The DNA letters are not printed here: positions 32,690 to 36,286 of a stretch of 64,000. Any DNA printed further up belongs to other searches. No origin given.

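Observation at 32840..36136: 1098-aa OmpA-anchored surface protein built from C-x2-G-Y/F-x6-C modules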

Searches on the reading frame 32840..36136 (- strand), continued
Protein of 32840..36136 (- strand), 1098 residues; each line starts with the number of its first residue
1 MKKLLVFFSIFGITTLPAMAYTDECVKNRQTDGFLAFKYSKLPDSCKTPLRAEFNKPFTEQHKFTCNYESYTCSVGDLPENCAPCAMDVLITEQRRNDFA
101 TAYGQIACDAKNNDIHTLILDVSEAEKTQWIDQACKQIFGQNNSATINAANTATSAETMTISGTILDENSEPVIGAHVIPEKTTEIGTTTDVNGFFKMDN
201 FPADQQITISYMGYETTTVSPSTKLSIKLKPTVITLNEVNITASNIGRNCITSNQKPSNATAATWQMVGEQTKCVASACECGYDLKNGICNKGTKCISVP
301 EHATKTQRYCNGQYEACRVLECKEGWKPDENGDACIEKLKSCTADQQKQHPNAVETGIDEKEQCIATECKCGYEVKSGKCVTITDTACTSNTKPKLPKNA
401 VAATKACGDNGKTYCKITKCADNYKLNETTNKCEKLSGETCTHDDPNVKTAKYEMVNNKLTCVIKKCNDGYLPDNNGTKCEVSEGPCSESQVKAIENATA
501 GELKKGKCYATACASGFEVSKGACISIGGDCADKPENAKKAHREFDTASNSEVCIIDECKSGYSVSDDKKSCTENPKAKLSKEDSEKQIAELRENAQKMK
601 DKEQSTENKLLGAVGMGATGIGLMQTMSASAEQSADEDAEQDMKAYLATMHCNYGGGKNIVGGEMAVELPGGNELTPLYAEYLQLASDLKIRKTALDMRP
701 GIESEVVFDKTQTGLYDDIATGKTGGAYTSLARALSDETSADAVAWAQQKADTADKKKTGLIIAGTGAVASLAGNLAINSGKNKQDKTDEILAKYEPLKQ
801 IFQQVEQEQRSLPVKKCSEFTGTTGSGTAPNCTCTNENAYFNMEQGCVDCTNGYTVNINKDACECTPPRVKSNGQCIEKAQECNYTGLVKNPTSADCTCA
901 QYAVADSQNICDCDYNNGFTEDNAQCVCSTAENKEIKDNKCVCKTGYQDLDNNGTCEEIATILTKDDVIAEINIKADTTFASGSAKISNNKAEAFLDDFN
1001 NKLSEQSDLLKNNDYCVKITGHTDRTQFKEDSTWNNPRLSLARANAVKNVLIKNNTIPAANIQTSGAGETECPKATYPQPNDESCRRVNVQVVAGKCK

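Call 10: search_protein_families(library=pfam, proteins=[P0007, P0008, P0058, P0093, P0012, P0092, P0080], max_evalue=0.1)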
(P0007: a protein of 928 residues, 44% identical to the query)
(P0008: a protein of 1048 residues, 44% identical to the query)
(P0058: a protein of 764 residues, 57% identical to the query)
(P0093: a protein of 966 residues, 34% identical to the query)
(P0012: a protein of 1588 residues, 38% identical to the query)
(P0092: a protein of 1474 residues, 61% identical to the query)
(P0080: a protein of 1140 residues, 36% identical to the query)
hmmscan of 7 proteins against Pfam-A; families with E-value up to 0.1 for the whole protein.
P0007 (928 aa): 5 families
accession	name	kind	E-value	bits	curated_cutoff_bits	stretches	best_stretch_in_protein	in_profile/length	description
PF13715.12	CarbopepD_reg_2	-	4e-15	56.1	32.2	1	5-85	1-88/88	CarboxypepD_reg-like domain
PF00691.25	OmpA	-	2.6e-08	34.5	27.2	1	804-900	1-83/98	OmpA family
PF13620.12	CarboxypepD_reg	-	1.3e-07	32.3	32.3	1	4-64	1-65/82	Carboxypeptidase regulatory-like domain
PF21671.2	CPL1-like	-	4.6e-07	30.3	27.4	2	115-136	38-59/60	Protein CPL1-like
PF23591.1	CILP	-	0.038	14.5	27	0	3-79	5-79/90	Cartilage intermediate layer protein 1-like domain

P0008 (1048 aa): 7 families
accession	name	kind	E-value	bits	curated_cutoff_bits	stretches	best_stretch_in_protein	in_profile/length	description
PF00691.25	OmpA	-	8.3e-12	45.8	27.2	1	905-998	1-85/98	OmpA family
PF13715.12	CarbopepD_reg_2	-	2.1e-10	40.9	32.2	1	120-210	1-88/88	CarboxypepD_reg-like domain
PF12662.13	cEGF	-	3.8e-09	36.7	26.6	0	528-543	5-20/24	Complement Clr-like EGF-like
PF13620.12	CarboxypepD_reg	-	2.2e-05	25.1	32.3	1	120-196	2-75/82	Carboxypeptidase regulatory-like domain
PF21671.2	CPL1-like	-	0.0033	17.9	27.4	2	520-543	37-60/60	Protein CPL1-like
PF12732.12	YtxH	-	0.03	15.2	37.5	1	732-776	2-46/71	YtxH-like protein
PF25022.1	NPHP3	-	0.07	13.5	33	0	283-315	80-112/160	Nephrocystin-3 domain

P0058 (764 aa): 4 families
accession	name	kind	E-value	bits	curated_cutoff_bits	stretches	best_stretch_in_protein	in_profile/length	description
PF13715.12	CarbopepD_reg_2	-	3.2e-14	53.2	32.2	1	11-94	1-87/88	CarboxypepD_reg-like domain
PF13620.12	CarboxypepD_reg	-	1.3e-11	45.2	32.3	1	10-74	1-65/82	Carboxypeptidase regulatory-like domain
PF21671.2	CPL1-like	-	7.4e-09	36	27.4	1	281-309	32-60/60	Protein CPL1-like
PF00691.25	OmpA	-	2.4e-05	25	27.2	1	631-709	1-67/98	OmpA family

P0093 (966 aa): 10 families
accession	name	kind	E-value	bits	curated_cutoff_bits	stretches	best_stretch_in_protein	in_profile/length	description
PF00015.26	MCPsignal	-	4.6e-31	108.4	34.6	1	730-829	4-104/172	Methyl-accepting chemotaxis protein (MCP) signalling domain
PF00672.30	HAMP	-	3e-10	40.7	25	1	570-620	3-53/53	HAMP domain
PF13715.12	CarbopepD_reg_2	-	3e-09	37.2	32.2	1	23-101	2-84/88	CarboxypepD_reg-like domain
PF21671.2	CPL1-like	-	1.2e-07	32.1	27.4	1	468-491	37-60/60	Protein CPL1-like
PF18947.5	HAMP_2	-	6.3e-06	26.5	24.3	0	572-619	19-66/67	HAMP domain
PF12662.13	cEGF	-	0.00027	21.1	26.6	0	384-399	5-20/24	Complement Clr-like EGF-like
PF13620.12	CarboxypepD_reg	-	0.001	19.8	32.3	1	23-83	3-65/82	Carboxypeptidase regulatory-like domain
PF06103.16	DUF948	-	0.0065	17.1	37.2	1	655-713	23-81/89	Bacterial protein of unknown function (DUF948)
PF12729.13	4HB_MCP_1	-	0.031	14.3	27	1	485-536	122-173/181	Four helix bundle sensory module for signal transduction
PF00512.31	HisKA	-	0.088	13.3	26.9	0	800-830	33-63/66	His Kinase A (phospho-acceptor) domain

P0012 (1588 aa): 3 families
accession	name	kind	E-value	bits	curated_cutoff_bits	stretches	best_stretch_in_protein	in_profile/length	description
PF00691.25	OmpA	-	3.1e-13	50.3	27.2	1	1453-1538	2-83/98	OmpA family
PF13715.12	CarbopepD_reg_2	-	1.4e-06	28.7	32.2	1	22-97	1-78/88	CarboxypepD_reg-like domain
PF13620.12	CarboxypepD_reg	-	2.9e-06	28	32.3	1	22-83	2-66/82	Carboxypeptidase regulatory-like domain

P0092 (1474 aa): 2 families
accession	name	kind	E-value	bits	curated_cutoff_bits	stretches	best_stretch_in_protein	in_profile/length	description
PF00226.36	DnaJ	-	0.0063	17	27.8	1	1144-1165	17-39/63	DnaJ domain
PF21408.2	MTR4-like_stalk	-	0.029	15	24.2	0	271-314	12-55/64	Exosome RNA helicase MTR4-like, stalk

P0080 (1140 aa): 3 families
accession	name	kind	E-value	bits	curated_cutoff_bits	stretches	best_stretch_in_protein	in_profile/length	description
PF13715.12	CarbopepD_reg_2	-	1.4e-14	54.3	32.2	1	34-111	5-88/88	CarboxypepD_reg-like domain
PF13620.12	CarboxypepD_reg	-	5.4e-08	33.5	32.3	1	29-93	1-75/82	Carboxypeptidase regulatory-like domain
PF00691.25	OmpA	-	0.027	15.2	27.2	1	1012-1090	2-66/98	OmpA family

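Call 23: find_encoding_contigs(protein=P0014, flank=10000, max_places=2)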
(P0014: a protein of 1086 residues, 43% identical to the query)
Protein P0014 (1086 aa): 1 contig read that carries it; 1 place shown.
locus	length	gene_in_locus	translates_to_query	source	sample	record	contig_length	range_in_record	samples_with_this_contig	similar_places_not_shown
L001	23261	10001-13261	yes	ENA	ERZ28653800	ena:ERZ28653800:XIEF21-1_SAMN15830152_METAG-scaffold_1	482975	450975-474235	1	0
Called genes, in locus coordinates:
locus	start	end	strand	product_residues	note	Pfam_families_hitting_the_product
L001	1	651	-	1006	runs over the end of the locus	-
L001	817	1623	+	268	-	PF00106:adh_short, PF13561:adh_short_C2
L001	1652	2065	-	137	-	-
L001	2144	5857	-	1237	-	-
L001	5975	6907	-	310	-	-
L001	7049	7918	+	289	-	-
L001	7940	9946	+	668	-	PF13715:CarbopepD_reg_2 (weak), PF13620:CarboxypepD_reg (weak), PF13715:CarbopepD_reg_2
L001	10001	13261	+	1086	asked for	PF13715:CarbopepD_reg_2, PF00691:OmpA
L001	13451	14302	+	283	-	PF00318:Ribosomal_S2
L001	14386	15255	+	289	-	PF25025:EF-Ts_N (weak), PF00889:EF_TS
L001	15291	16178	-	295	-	-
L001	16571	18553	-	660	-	-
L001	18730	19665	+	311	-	-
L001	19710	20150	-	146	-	PF01196:Ribosomal_L17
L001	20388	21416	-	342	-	PF01193:RNA_pol_L, PF01000:RNA_pol_A_bac, PF03118:RNA_pol_A_CTD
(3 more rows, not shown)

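Call 24: find_encoding_contigs(protein=P0084, flank=10000, max_places=2)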
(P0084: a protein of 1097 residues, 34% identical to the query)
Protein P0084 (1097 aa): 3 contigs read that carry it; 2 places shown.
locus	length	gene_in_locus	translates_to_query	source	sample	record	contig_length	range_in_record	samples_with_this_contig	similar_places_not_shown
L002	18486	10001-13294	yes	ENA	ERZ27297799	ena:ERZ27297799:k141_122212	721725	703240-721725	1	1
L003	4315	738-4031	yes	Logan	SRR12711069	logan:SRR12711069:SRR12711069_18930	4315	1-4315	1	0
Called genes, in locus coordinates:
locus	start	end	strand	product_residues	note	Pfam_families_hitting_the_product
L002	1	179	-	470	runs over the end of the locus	PF13623:SurA_N_2, PF13624:SurA_N_3, PF13145:Rotamase_2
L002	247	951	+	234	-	PF00121:TIM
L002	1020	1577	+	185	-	PF01025:GrpE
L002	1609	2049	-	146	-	-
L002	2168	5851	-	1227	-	-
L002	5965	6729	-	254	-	-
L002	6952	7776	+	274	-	-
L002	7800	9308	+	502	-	-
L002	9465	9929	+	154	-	-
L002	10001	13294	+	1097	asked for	PF13620:CarboxypepD_reg, PF13715:CarbopepD_reg_2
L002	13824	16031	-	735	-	-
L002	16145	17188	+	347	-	-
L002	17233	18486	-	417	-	?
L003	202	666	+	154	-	-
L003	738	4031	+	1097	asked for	PF13620:CarboxypepD_reg, PF13715:CarbopepD_reg_2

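Call 27: find_encoding_contigs(protein=P0093, flank=6000, max_places=2)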
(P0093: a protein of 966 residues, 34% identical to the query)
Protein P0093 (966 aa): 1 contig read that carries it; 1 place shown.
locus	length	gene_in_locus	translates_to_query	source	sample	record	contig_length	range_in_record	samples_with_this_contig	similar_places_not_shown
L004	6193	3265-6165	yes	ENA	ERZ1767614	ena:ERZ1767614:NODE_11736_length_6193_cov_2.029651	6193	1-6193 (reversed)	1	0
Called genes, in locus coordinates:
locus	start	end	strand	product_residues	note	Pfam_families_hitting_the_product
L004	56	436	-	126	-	-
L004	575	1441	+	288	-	-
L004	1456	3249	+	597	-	PF05262:Borrelia_P83 (weak)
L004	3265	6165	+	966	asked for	PF13715:CarbopepD_reg_2, PF21671:CPL1-like (faint), PF00672:HAMP, PF18947:HAMP_2 (faint), PF00015:MCPsignal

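Call 34: predict_structure(alignment_id=A1)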
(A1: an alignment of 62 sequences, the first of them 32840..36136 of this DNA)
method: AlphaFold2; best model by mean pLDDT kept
length: 1098 residues; sequences in the alignment: 62
mean_pLDDT: 70.7   pTM: 0.33
mean pLDDT of the five models: 70.7, 69.1, 68.9, 68.4, 67.5
residues with pLDDT >= 90: 158; 70-90: 560; 50-70: 118; < 50: 262
segments of 3 or more residues with pLDDT < 50: 1-17, 142-155, 235-243, 576-586, 591-636, 638-679, 697-735, 754-789, 880-911, 960-965
pLDDT, mean of each block of 10 residues (from residue 1): 42 48 80 88 91 93 91 94 92 90 87 56 82 87 34 57 95 95 87 95 93 93 94 51 66 88 84 87 84 77 84 77 88 85 88 88 88 86 84 84 84 86 80 76 82 72 80 79 82 86 81 84 80 82 84 87 83 57 45 43 35 28 36 46 41 27 30 42 53 49 42 33 34 48 57 45 30 26 38 73 86 81 78 83 81 78 76 72 33 32 33 61 63 70 72 60 58 88 82 87 78 80 77 77 91 80 84 76 85 79
secondary structure, 60 per line:
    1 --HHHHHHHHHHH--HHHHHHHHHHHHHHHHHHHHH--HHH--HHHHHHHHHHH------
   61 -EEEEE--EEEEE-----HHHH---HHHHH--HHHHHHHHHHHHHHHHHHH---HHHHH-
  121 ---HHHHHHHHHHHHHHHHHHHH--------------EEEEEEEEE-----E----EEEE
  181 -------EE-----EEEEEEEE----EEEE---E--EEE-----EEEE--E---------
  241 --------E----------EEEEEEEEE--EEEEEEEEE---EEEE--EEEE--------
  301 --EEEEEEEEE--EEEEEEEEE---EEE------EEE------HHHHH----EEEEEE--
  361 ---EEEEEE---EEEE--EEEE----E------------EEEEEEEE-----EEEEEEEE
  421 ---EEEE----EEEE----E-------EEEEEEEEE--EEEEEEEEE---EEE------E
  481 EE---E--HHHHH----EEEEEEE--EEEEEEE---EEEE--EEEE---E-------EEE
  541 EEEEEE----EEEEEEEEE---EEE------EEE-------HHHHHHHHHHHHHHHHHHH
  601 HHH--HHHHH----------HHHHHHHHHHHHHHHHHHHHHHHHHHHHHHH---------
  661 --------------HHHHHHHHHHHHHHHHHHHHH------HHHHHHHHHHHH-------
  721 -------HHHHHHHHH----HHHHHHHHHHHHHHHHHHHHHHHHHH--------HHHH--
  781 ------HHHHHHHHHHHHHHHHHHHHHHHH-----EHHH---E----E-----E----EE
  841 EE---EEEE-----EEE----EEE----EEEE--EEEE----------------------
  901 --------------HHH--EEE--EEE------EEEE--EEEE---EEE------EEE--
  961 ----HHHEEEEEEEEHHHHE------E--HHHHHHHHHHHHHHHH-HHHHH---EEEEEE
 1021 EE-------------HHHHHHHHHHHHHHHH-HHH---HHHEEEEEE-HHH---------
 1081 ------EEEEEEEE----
elements in order (helices of 4 or more, strands of 3 or more residues): H3-13 H16-36 H44-54 E62-66 E69-73 H79-82 H86-90 H93-111 H115-119 H124-143 E158-166 E177-180 E195-202 E207-210 E217-219 E225-228 E260-268 E271-279 E283-286 E289-292 E303-311 E314-322 E326-328 E335-337 H344-348 E353-358 E364-369 E373-376 E379-382 E400-407 E413-420 E424-427 E432-435 E448-456 E459-467 E471-473 E480-482 H489-493 E498-504 E507-513 E517-520 E523-526 E538-546 E551-559 E563-565 E572-574 H582-603 H606-610 H621-651 H675-695 H702-713 H728-736 H741-766 H775-778 H787-810 E839-842 E846-849 E855-857 E862-864 E869-872 E875-878 E920-922 E925-927 E934-937 E940-943 E947-949 E956-958 E968-975 H976-979 H990-1005 H1007-1011 E1015-1022 H1036-1051 E1062-1067 E1087-1094
